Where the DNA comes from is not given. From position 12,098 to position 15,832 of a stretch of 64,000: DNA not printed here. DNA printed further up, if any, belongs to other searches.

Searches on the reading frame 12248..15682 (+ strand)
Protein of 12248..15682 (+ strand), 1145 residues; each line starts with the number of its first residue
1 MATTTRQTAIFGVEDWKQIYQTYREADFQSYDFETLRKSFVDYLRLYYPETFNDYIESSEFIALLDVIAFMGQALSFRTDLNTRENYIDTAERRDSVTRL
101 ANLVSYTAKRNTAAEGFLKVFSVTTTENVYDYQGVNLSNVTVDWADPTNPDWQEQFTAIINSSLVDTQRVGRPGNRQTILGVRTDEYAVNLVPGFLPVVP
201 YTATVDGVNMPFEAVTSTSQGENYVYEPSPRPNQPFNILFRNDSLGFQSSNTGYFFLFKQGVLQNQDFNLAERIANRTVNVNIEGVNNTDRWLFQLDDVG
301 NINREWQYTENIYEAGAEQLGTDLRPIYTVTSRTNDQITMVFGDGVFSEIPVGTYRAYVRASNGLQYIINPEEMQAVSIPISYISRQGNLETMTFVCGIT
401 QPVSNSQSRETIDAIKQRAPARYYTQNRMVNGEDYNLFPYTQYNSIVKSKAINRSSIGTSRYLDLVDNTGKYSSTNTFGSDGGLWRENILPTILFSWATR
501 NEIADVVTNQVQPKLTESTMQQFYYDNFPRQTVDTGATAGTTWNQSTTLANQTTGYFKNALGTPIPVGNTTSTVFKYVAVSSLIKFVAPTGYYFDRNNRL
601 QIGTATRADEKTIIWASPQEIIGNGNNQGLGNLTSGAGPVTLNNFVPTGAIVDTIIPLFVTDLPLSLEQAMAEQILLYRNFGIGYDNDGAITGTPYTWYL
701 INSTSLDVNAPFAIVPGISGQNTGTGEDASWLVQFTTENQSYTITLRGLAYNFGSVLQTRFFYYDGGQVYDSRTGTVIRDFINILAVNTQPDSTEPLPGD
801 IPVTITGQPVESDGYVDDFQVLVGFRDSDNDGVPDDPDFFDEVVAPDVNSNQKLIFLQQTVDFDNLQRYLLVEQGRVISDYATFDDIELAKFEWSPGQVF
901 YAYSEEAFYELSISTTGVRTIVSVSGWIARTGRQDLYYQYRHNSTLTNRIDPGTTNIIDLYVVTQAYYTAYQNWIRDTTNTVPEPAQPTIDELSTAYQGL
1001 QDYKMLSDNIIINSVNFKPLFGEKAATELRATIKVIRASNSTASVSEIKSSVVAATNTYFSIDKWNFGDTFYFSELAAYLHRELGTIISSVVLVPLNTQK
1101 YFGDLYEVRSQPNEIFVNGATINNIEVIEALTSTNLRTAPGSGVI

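Call 19: search_protein_families(library=phrogs, proteins=[window:12248-15682:+], max_evalue=0.001)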
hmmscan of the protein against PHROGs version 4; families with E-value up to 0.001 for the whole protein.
window:12248-15682:+ (1145 aa): 2 families
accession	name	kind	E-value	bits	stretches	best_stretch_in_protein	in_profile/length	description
phrog_10646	-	tail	7e-280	932.7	2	1-879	1-832/1142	baseplate wedge subunit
phrog_219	-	tail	1.3e-21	77.8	2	27-125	5-102/598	baseplate wedge subunit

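Call 58: search_protein_families(library=ncbifam, proteins=[window:12248-15682:+], max_evalue=0.1)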
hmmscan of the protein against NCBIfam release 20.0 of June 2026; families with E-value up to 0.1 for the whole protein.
window:12248-15682:+ (1145 aa): 1 family
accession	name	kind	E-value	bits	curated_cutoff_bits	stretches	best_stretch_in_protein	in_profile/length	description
TIGR02243.1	TIGR02243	equivalog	2.5e-09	36.2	155.8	2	31-120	5-83/659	putative baseplate assembly protein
